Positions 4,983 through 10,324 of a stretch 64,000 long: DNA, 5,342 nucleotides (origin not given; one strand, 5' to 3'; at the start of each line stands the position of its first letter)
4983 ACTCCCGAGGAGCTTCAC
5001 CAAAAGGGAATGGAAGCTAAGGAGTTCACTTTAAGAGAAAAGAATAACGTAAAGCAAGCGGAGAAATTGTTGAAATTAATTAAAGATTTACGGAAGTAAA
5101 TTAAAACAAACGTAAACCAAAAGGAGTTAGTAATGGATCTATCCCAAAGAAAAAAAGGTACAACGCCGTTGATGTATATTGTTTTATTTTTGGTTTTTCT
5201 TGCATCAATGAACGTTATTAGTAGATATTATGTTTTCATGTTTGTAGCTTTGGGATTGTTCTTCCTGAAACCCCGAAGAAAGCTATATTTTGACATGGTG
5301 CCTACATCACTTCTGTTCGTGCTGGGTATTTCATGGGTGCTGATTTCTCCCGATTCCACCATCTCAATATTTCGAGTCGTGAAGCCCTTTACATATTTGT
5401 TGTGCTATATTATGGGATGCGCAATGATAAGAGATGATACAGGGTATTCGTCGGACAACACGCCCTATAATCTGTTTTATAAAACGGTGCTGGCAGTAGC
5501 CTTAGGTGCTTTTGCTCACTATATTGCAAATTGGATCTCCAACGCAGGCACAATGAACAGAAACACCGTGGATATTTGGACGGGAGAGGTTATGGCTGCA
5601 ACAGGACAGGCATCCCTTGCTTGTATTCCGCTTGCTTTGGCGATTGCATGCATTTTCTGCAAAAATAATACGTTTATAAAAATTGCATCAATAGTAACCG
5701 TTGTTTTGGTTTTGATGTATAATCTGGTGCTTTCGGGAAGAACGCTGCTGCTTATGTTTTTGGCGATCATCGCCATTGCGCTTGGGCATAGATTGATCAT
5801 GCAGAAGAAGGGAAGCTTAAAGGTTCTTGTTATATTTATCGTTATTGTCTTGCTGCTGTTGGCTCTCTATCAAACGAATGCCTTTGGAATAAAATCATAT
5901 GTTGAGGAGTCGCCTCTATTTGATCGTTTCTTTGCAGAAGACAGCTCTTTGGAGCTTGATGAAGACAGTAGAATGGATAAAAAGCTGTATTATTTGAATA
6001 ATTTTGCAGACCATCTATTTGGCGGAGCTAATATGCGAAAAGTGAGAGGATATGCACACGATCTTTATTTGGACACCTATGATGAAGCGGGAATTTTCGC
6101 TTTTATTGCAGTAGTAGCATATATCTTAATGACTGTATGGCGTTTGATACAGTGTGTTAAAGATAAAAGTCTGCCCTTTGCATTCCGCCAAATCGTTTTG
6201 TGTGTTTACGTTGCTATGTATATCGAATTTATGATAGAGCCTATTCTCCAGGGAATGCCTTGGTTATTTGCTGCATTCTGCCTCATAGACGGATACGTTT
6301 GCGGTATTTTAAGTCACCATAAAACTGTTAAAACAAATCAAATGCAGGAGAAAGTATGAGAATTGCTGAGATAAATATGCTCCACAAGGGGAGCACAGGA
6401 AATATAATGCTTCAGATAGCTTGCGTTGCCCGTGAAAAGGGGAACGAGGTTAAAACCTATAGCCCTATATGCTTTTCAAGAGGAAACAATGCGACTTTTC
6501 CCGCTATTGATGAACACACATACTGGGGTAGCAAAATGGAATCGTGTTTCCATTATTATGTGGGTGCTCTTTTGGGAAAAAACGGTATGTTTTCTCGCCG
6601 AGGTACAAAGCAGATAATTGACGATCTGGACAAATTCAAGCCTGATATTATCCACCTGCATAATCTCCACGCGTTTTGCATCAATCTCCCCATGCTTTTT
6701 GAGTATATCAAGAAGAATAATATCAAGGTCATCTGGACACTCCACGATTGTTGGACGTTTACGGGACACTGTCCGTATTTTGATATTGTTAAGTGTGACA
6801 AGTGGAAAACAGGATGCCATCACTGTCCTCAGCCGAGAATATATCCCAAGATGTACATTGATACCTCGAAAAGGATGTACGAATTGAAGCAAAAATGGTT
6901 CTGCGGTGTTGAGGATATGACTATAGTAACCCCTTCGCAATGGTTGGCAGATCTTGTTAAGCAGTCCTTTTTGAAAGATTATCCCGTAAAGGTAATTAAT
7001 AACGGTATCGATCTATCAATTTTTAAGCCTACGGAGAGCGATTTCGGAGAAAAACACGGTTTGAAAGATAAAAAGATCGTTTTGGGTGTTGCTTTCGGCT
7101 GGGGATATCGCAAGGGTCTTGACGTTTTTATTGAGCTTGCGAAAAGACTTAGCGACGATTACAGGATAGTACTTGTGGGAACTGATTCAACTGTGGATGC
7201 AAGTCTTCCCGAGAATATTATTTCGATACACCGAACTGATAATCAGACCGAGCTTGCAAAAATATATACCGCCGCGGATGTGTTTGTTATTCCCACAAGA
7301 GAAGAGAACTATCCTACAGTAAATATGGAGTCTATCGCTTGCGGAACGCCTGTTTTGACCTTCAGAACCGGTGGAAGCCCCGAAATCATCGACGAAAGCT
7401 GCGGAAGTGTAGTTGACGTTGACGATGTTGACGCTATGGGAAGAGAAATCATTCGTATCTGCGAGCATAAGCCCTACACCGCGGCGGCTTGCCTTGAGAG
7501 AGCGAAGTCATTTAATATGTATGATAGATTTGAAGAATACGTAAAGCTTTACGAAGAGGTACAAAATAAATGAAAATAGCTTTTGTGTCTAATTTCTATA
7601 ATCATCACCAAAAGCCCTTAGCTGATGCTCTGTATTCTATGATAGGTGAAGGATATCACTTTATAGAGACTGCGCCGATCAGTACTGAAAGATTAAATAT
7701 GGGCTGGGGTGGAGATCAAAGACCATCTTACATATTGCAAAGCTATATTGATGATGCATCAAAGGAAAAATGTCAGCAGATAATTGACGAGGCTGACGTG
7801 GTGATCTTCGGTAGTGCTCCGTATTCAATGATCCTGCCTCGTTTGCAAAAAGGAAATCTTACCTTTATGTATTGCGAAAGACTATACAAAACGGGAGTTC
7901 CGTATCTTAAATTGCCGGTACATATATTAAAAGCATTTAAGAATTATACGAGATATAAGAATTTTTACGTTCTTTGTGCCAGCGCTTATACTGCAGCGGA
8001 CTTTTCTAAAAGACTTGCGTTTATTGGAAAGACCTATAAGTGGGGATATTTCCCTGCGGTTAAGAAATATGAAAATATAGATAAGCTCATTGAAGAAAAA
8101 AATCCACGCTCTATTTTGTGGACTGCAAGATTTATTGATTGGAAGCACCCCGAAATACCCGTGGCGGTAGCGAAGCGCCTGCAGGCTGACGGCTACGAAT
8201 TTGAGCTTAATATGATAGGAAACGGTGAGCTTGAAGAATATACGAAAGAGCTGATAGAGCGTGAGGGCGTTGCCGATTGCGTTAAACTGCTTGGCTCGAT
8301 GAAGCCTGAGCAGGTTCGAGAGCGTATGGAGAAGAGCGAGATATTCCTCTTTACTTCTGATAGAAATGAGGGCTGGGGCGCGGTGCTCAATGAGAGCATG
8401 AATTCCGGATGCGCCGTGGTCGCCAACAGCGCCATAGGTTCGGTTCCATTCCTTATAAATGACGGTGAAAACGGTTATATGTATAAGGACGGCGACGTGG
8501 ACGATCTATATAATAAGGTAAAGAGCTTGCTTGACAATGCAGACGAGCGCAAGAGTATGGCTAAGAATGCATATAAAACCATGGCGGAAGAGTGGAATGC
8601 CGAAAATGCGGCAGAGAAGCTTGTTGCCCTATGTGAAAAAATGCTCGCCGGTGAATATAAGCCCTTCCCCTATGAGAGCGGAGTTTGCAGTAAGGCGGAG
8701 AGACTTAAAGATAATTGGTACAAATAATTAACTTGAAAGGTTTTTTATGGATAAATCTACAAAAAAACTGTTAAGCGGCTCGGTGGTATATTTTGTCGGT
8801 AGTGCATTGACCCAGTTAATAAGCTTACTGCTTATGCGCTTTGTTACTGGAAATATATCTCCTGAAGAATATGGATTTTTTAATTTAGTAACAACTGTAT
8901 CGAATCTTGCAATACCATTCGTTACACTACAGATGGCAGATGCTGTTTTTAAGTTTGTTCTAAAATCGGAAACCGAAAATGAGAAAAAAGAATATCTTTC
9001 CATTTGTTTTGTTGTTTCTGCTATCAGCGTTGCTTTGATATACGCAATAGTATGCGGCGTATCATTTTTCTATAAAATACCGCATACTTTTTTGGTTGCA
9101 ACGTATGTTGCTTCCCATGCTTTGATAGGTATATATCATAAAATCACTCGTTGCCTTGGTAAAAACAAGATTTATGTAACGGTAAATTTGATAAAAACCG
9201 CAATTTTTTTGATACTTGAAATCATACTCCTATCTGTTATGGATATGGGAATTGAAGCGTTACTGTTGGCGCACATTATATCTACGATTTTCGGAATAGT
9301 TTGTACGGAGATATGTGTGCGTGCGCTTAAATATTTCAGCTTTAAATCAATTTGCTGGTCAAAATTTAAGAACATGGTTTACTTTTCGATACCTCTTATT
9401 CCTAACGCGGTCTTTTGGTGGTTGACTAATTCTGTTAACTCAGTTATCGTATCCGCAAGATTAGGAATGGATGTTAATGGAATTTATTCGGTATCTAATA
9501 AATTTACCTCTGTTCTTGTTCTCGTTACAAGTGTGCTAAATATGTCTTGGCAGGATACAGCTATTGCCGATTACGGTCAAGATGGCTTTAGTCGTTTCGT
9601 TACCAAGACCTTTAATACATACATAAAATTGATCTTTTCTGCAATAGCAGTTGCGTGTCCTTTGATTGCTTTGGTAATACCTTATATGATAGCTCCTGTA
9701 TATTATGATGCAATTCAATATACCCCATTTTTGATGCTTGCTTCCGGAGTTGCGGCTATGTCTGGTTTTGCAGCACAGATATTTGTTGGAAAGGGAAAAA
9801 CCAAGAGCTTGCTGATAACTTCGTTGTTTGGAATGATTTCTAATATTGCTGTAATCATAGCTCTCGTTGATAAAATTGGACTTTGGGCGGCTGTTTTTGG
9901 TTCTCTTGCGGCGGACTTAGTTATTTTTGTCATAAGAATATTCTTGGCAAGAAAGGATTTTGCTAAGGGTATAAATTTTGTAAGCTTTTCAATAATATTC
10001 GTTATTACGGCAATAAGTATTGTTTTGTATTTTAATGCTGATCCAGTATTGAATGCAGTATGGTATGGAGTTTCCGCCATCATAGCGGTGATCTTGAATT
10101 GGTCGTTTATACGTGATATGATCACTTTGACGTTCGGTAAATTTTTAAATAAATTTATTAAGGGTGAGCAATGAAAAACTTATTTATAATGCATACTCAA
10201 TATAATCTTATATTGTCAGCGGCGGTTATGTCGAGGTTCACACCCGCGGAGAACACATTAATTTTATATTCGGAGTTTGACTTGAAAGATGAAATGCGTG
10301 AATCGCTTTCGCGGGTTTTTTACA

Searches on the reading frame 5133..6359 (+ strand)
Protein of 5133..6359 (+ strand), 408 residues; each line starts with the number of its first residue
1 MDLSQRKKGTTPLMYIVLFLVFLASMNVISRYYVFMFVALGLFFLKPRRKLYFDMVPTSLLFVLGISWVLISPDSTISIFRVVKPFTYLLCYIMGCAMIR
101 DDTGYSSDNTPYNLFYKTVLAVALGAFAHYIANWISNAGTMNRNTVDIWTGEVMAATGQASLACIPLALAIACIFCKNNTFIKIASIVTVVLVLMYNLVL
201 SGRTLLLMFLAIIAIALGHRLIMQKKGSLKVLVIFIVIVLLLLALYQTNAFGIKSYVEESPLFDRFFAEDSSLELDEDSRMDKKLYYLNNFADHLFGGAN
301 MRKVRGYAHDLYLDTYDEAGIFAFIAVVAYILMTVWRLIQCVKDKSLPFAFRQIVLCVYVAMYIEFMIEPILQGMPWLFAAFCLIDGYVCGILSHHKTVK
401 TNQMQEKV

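Call 4: search_protein_families(library=pfam, proteins=[window:5133-6359:+])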
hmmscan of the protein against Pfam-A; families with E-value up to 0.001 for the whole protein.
window:5133-6359:+ (408 aa): 0 families

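Call 46: search_protein_families(library=ncbifam, proteins=[window:5133-6359:+], max_evalue=0.00001)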
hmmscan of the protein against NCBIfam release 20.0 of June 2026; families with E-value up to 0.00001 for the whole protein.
window:5133-6359:+ (408 aa): 1 family
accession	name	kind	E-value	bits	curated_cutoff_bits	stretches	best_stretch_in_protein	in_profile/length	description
TIGR04370.1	glyco_rpt_poly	subfamily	3.4e-07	29.6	40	1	112-294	89-277/396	oligosaccharide repeat unit polymerase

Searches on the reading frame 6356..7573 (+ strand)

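Call 4: search_protein_families(library=pfam, proteins=[window:6356-7573:+])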
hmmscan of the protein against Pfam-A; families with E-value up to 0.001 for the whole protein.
window:6356-7573:+ (405 aa): 4 families
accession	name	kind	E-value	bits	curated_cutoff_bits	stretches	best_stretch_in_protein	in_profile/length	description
PF00534.26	Glycos_transf_1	-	5.8e-21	75.2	26.4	1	232-379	7-165/172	Glycosyl transferases group 1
PF13692.12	Glyco_trans_1_4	-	3.1e-20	73.3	27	1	249-370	11-141/142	Glycosyl transferases group 1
PF13439.12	Glyco_transf_4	-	6.7e-12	46.2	28.5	1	72-221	49-169/170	Glycosyltransferase Family 4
PF20706.3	GT4-conflict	-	2.8e-06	27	26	1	294-352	269-327/385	Family 4 Glycosyltransferase in conflict systems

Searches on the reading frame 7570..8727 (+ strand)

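Call 4: search_protein_families(library=pfam, proteins=[window:7570-8727:+])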
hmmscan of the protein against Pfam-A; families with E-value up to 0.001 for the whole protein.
window:7570-8727:+ (385 aa): 3 families
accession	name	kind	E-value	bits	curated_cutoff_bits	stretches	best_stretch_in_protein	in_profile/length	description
PF00534.26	Glycos_transf_1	-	6.4e-30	104.4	26.4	1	168-336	4-171/172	Glycosyl transferases group 1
PF13692.12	Glyco_trans_1_4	-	3.9e-21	76.2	27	1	180-323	2-142/142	Glycosyl transferases group 1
PF13524.12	Glyco_trans_1_2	-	3.7e-08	33.9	25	1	209-352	13-143/144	Glycosyl transferase-like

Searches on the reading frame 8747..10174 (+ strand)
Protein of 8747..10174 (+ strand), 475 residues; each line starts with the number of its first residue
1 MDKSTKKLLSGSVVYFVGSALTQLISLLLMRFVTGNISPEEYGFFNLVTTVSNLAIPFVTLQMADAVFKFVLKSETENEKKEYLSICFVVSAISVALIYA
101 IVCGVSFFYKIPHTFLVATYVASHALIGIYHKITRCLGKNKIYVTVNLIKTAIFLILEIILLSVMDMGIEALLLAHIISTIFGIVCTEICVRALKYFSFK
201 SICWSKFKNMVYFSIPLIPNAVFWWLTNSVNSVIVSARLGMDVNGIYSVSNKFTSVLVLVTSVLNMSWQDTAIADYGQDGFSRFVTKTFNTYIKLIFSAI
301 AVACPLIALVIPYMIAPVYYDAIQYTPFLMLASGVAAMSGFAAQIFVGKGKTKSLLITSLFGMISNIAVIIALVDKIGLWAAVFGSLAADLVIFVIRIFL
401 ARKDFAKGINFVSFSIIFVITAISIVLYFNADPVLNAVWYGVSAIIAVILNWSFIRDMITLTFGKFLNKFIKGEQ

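Call 4: search_protein_families(library=pfam, proteins=[window:8747-10174:+])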
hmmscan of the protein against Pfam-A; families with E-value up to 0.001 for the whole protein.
window:8747-10174:+ (475 aa): 2 families
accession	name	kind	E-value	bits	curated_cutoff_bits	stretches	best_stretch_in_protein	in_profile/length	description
PF01943.22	Polysacc_synt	-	1.1e-17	64.8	28.2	1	9-266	2-263/274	Polysaccharide biosynthesis protein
PF13440.11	Polysacc_synt_3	-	7.8e-11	42.2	23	1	37-258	6-225/293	Polysaccharide biosynthesis protein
